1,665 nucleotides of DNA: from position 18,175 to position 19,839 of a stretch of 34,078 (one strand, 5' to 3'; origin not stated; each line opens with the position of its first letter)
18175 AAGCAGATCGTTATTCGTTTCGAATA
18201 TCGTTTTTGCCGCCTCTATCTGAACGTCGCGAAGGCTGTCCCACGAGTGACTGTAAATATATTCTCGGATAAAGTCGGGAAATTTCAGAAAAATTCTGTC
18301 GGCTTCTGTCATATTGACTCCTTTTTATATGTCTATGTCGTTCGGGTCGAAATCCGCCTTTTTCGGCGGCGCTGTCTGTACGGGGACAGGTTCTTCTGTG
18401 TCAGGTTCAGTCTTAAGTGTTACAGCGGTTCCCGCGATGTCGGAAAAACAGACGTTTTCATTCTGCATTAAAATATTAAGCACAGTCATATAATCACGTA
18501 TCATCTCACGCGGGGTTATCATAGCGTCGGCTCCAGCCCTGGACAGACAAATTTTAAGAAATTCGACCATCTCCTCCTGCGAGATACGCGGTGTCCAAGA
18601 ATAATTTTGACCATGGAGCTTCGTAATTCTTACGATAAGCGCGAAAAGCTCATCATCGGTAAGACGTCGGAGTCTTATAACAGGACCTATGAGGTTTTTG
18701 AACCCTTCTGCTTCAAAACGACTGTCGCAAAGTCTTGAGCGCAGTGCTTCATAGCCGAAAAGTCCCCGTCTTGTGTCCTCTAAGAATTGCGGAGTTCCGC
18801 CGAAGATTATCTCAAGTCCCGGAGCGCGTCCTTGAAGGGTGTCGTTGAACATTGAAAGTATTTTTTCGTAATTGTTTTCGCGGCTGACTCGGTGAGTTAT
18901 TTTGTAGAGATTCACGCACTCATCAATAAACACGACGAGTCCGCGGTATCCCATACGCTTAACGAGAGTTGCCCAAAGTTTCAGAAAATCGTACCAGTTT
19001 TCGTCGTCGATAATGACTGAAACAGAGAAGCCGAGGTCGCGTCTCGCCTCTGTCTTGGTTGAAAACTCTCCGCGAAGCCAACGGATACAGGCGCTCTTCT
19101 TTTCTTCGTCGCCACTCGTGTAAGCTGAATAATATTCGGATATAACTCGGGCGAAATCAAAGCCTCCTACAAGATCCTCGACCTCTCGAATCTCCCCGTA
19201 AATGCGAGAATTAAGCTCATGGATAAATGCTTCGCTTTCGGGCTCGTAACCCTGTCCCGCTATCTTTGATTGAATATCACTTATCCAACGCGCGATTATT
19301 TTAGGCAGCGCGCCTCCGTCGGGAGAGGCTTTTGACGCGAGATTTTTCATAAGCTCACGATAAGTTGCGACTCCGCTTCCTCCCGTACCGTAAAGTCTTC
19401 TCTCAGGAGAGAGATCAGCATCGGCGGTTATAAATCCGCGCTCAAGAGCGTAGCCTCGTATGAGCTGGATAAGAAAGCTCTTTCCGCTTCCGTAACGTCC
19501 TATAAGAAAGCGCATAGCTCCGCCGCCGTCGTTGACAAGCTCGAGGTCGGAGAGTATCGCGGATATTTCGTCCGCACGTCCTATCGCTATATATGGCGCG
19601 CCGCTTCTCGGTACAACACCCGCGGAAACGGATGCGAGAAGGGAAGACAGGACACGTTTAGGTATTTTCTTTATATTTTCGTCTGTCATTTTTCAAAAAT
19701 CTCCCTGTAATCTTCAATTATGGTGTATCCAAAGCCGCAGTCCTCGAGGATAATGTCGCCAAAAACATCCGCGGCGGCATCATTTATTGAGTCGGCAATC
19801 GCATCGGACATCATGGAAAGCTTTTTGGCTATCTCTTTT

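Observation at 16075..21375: Self-contained TerB-N/TerB-C + BrxD-like ATPase + Lhr/BrxHI-like helicase operon: a Shango-type candidate anti-phage system of unknown mechanism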

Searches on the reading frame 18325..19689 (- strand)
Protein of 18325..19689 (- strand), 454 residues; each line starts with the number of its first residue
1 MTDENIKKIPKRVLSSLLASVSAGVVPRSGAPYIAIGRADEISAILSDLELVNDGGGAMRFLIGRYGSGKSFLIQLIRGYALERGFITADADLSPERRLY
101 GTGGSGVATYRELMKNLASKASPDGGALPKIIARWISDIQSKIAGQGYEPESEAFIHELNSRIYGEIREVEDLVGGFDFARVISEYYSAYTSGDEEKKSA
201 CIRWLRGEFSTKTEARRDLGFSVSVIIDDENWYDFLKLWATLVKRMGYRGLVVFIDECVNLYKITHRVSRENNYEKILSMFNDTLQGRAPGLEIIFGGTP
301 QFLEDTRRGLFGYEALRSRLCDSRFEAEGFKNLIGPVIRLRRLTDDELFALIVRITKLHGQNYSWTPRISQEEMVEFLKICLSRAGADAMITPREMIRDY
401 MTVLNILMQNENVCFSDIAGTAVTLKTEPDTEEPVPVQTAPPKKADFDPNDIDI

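Call 3: search_protein_families(library=pfam, proteins=[window:18325-19689:-], max_evalue=0.01)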
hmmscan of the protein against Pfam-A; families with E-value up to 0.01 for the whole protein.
window:18325-19689:- (454 aa): 3 families
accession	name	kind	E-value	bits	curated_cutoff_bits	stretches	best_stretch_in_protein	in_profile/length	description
PF10923.14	BrxC_BrxD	-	7e-159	529.6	22.2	1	9-418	1-409/414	BREX system ATP-binding protein BrxC/D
PF13191.12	AAA_16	-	6.5e-07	30.4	32.6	1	36-159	3-120/167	AAA ATPase domain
PF13401.12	AAA_22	-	0.005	17.6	27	0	61-95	9-33/130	AAA domain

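Call 4: search_protein_families(library=padloc, proteins=[window:18325-19689:-], max_evalue=0.01)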
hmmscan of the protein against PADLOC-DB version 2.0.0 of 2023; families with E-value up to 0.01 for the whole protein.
window:18325-19689:- (454 aa): 2 families
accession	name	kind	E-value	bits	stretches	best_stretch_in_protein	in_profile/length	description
PDLC03959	SngB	-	3.1e-168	558.4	1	7-423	4-419/439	-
PDLC02494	BrxD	-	8.7e-51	171.4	1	11-411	6-402/440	BrxD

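Call 5: search_protein_families(library=ncbifam, proteins=[window:18325-19689:-], max_evalue=0.01)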
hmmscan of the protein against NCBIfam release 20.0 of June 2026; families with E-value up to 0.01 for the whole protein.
window:18325-19689:- (454 aa): 1 family
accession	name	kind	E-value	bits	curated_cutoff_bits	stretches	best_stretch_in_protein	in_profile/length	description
NF033438.1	BREX_BrxD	equivalog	6.7e-50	170.4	350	1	15-410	6-397/423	BREX system ATP-binding protein BrxD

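Call 23: find_encoding_contigs(protein=window:18325-19689:-, flank=10000, max_places=8)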
Protein window:18325-19689:- (454 aa): 1 contig read that carries it; 1 place shown.
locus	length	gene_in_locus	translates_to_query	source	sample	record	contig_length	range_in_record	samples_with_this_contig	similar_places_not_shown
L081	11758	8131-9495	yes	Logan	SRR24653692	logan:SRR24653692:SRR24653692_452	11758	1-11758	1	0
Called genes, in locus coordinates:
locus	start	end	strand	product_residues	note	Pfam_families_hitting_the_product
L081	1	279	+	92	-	?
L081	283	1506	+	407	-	PF01553:Acyltransferase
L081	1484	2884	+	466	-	-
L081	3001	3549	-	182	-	-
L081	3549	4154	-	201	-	PF00226:DnaJ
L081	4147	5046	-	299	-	PF18937:DUF5685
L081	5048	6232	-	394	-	PF00254:FKBP_C, PF05698:Trigger_C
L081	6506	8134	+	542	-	PF13208:TerB_N, PF15615:TerB_C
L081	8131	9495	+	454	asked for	PF10923:BrxC_BrxD, PF13191:AAA_16 (weak)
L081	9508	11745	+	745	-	PF00270:DEAD, PF04851:ResIII, PF00271:Helicase_C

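Call 28: search_solved_structures(query=window:18325-19689:-, max_evalue=0.1)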
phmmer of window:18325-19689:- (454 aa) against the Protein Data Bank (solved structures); distinct sequences matched with E-value up to 0.1: 0.

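Call 65: search_dna_similar(query=window:18325-19689:-, collection=plasmids, mode=protein, max_rows=15)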
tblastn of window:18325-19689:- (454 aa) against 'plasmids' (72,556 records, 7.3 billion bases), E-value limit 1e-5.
Records with a match: 697; places in all: 702; records where one place covers at least 80% of the query: 685.
Best place of each record, by identity: <60% 697.
By first word of the organism name: Klebsiella 449; Salmonella 144; Escherichia 14; Sulfitobacter 7; Phaeobacter 5; Bradyrhizobium 4; Azospirillum 4; Raoultella 4; Mesorhizobium 3; Paracoccus 3; and 49 more.
By predicted mobility (MOB-suite, as given by PLSDB): conjugative 542; non-mobilizable 110; mobilizable 45.
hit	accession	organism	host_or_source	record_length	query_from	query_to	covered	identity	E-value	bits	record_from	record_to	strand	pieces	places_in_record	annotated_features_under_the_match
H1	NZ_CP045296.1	Paenibacillus cellulositrophicus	cell culture,Thai soil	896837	1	433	95%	50.0%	6e-140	450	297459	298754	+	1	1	ATP-binding protein | TerB N-terminal domain-containing protein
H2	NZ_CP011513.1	Paenibacillus peoriae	cell culture,soil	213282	5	428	93%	47.9%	9e-131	423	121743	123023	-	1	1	ATP-binding protein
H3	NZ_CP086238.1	Clostridium estertheticum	single colony,bovine feces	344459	1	421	93%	47.6%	2e-128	417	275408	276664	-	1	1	ATP-binding protein | TerB N-terminal domain-containing protein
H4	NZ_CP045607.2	Bacillus cereus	Whole organism,soil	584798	27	435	90%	44.1%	2e-109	362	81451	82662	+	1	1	ATP-binding protein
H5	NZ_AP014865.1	Bacillus thuringiensis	-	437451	27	420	87%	45.0%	7e-109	360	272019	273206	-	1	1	ATP-binding protein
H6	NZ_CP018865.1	Arthrobacter crystallopoietes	single cell,soil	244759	1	430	95%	40.9%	5e-100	335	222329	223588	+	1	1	ATP-binding protein | TerB N-terminal domain-containing protein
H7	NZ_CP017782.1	Rhodobacter xanthinilyticus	bacterial culture,sea water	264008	27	446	93%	41.8%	2e-97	327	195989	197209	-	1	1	ATP-binding protein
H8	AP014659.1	Bradyrhizobium diazoefficiens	-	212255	27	446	93%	41.7%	4e-97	327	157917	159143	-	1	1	uncharacterized protein | DEAD/DEAH box helicase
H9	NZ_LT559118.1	Nonomuraea gerenzanensis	-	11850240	27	454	94%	40.9%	1e-100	337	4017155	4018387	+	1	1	none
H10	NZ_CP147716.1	Bradyrhizobium sp. 27S5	-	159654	27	446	93%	41.4%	7e-97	326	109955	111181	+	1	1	ATP-binding protein | DEAD/DEAH box helicase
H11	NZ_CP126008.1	Bradyrhizobium elkanii USDA 94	Glycine max,soybean,root nodule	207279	27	446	93%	41.4%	9e-96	323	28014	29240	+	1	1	ATP-binding protein | DEAD/DEAH box helicase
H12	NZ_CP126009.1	Bradyrhizobium elkanii USDA 94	Glycine max,soybean,root nodule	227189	27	446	93%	41.4%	9e-96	323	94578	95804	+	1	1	ATP-binding protein | DEAD/DEAH box helicase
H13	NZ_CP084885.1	Natrinema zhouii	pure culture,Salt mine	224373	27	451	94%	40.5%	7e-100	335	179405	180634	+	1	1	ATP-binding protein | DEAD/DEAH box helicase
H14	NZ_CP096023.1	Halocatena salina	cell culture,sediment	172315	27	420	87%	43.4%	3e-102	341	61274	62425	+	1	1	ATP-binding protein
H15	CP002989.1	halophilic archaeon DL31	-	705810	27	446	93%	40.7%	5e-101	338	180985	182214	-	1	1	hypothetical protein | DEAD/DEAH box helicase domain protein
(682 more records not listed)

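Call 66: search_dna_similar(query=window:18325-19689:-, collection=phages, mode=protein, max_rows=10)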
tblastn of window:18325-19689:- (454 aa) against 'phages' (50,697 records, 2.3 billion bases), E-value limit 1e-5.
No match.

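Call 67: get_annotated_region(hit=H3, flank=6000)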
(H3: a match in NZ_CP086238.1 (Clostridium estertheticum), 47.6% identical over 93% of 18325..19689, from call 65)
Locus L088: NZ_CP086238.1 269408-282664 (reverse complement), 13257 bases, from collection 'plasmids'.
description: Clostridium estertheticum strain CF002 plasmid pCF002-344, complete sequence
organism: Clostridium estertheticum (NCBI taxid 238834)
taxonomy: Bacteria; Bacillota; Clostridia; Eubacteriales; Clostridiaceae; Clostridium; Clostridium estertheticum
host: -; source: single colony,bovine feces; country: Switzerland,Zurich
typing (MOB-suite, as given by PLSDB): non-mobilizable
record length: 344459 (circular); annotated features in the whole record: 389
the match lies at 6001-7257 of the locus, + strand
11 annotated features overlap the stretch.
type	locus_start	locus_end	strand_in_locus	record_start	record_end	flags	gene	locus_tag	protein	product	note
CDS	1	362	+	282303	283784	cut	-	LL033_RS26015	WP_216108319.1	amino acid adenylation domain-containing protein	-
CDS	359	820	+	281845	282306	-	-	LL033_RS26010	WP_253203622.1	GNAT family N-acetyltransferase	-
CDS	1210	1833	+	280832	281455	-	-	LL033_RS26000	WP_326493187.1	MFS transporter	GO:0055085 - transmembrane transport [Evidence IEA]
CDS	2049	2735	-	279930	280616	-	-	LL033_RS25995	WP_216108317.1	alpha/beta hydrolase-fold protein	-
CDS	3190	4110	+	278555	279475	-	-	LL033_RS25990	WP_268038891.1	relaxase/mobilization nuclease domain-containing protein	-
CDS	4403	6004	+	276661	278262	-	-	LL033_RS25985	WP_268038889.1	TerB N-terminal domain-containing protein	-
CDS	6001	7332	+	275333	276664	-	-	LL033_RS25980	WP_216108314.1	ATP-binding protein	-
CDS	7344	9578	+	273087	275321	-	-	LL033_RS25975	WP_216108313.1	DEAD/DEAH box helicase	-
CDS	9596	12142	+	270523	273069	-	-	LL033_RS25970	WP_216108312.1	ATP-binding cassette domain-containing protein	-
CDS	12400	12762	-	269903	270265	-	-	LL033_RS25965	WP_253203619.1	IS110 family transposase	-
CDS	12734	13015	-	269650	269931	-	-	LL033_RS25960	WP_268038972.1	transposase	GO:0006313 - DNA transposition [Evidence IEA]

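Call 76: search_protein_families(library=pfam, proteins=[L088:4403-6004:+], max_evalue=0.01)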
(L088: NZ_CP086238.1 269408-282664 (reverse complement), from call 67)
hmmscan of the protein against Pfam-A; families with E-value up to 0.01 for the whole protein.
L088:4403-6004:+ (533 aa): 2 families
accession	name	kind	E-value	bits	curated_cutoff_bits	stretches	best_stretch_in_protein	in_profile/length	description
PF13208.11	TerB_N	-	8.1e-24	85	25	1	60-265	4-190/207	TerB N-terminal domain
PF15615.11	TerB_C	-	8.8e-16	58.9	26.3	1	393-524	5-147/148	TerB-C domain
